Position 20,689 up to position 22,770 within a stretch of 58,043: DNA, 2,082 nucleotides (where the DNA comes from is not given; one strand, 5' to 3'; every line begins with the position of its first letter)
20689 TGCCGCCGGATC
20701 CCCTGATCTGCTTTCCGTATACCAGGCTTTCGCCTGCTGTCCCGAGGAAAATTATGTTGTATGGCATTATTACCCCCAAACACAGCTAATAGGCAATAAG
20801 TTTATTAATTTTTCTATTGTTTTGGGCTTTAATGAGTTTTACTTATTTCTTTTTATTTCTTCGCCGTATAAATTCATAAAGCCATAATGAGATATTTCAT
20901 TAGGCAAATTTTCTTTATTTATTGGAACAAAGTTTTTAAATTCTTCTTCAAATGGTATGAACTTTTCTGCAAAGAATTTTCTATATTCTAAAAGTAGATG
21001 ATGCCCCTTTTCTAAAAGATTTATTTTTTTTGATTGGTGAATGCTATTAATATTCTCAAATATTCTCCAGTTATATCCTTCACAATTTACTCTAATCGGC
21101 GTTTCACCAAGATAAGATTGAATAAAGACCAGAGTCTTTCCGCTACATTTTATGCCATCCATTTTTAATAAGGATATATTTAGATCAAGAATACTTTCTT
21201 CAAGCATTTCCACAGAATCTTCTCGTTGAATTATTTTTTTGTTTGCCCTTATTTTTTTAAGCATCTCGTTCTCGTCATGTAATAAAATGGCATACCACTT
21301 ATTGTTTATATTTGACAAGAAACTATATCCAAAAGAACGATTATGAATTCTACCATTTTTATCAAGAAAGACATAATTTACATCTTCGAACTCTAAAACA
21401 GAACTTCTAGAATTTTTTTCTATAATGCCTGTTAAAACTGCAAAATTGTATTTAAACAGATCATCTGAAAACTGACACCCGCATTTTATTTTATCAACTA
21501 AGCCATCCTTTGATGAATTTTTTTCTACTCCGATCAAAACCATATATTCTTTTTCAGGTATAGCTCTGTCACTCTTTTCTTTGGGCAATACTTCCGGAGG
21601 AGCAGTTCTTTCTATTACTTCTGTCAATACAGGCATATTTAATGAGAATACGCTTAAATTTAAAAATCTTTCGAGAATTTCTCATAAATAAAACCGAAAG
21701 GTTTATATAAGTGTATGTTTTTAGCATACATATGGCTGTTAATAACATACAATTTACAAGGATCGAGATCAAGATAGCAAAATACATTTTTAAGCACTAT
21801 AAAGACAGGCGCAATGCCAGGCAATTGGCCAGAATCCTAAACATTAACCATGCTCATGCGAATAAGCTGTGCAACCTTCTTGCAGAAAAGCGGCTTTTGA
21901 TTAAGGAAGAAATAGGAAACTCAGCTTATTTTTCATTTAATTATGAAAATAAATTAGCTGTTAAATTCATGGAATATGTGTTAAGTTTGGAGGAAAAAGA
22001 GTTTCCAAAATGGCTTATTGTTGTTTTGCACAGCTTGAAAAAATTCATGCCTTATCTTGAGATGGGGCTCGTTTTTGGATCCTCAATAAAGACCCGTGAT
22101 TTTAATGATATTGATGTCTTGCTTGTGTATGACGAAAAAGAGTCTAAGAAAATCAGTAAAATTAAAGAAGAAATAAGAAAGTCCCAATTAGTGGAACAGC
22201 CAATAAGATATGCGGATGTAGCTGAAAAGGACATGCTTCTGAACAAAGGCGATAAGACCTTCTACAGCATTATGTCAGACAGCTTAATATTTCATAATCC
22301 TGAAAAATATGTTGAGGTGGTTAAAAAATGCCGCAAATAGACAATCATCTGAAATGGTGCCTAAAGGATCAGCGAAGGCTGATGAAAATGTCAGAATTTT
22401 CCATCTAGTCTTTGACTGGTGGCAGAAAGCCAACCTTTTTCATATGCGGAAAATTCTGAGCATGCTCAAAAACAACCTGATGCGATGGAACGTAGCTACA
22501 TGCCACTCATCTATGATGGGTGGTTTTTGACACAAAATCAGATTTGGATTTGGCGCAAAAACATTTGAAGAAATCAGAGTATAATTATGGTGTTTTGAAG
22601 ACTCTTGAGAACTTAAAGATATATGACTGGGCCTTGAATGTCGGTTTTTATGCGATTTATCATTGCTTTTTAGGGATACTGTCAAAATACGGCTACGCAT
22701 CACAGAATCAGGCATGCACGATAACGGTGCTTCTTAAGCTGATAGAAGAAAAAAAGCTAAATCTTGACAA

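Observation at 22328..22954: HEPN gene of an MNT/HEPN pair interrupted in frame by the 144-nt repeat core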

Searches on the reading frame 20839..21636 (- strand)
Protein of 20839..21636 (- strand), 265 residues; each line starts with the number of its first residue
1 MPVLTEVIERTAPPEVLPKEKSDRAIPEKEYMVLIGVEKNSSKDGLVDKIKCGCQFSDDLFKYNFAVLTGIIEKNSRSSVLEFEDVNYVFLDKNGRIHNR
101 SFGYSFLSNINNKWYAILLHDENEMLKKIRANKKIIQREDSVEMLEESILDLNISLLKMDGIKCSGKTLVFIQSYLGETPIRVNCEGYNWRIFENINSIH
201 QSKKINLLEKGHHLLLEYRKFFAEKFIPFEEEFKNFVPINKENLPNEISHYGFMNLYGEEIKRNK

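Call 13: search_protein_families(library=pfam, proteins=[window:20839-21636:-], max_evalue=0.01)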
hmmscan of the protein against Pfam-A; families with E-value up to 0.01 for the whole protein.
window:20839-21636:- (265 aa): 0 families

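Call 69: find_encoding_contigs(protein=window:20839-21636:-, flank=3000, max_places=10)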
Protein window:20839-21636:- (265 aa): 4 contigs read that carry it; 4 places shown.
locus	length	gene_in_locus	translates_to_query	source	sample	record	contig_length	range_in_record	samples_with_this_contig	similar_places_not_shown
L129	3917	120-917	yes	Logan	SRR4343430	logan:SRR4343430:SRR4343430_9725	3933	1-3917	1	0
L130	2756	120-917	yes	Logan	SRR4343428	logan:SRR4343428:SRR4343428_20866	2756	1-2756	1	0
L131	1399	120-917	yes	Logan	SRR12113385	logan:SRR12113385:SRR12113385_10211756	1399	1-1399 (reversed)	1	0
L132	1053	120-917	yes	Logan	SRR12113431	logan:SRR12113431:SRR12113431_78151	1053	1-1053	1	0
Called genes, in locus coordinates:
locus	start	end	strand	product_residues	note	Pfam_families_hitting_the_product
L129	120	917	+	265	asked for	-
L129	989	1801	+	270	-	PF23023:Anti-Pycsar_Apyc1, PF12706:Lactamase_B_2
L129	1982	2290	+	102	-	-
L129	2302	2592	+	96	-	-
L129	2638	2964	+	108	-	-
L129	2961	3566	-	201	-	PF00702:Hydrolase, PF13419:HAD_2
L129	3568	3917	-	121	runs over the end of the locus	?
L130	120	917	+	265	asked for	-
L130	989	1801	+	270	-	PF23023:Anti-Pycsar_Apyc1, PF12706:Lactamase_B_2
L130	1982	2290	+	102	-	-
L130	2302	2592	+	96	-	-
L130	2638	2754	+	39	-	?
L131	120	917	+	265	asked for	-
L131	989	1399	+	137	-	?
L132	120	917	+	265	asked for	-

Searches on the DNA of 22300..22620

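Call 15: search_rna_families(source=window, start=22300, end=22620, threshold=evalue, max_evalue=10)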
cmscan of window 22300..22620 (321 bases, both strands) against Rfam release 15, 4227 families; matches with E-value up to 10: 7.
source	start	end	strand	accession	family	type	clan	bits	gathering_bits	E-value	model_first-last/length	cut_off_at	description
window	22363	22443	+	RF00368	sroB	Gene; sRNA;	-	19.6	44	4.5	1-83/83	no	sroB RNA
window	22347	22445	-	RF01498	Afu_190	Gene; snRNA; snoRNA; CD-box;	-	16.4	35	0.4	1-100/100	no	A. fumigatus snoRNA Afu_190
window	22523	22562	-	RF04067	mir-4520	Gene; miRNA;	-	14.6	90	1.4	16-54/70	no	mir-4520 microRNA precursor family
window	22509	22576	+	RF04067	mir-4520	Gene; miRNA;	-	13.9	90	2.3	1-70/70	no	mir-4520 microRNA precursor family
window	22450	22620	+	RF02111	IS009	Gene;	-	13.7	117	0.43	1-199/199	no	IS009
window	22417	22432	+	RF01707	JUMPstart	Cis-reg;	-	12.1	35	9.1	9-24/38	no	JUMPstart RNA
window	22407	22573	-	RF01946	KCNQ1OT1_1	Gene; lncRNA;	-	4.2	70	5.2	301-464/464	no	KCNQ1 overlapping transcript 1 conserved region 1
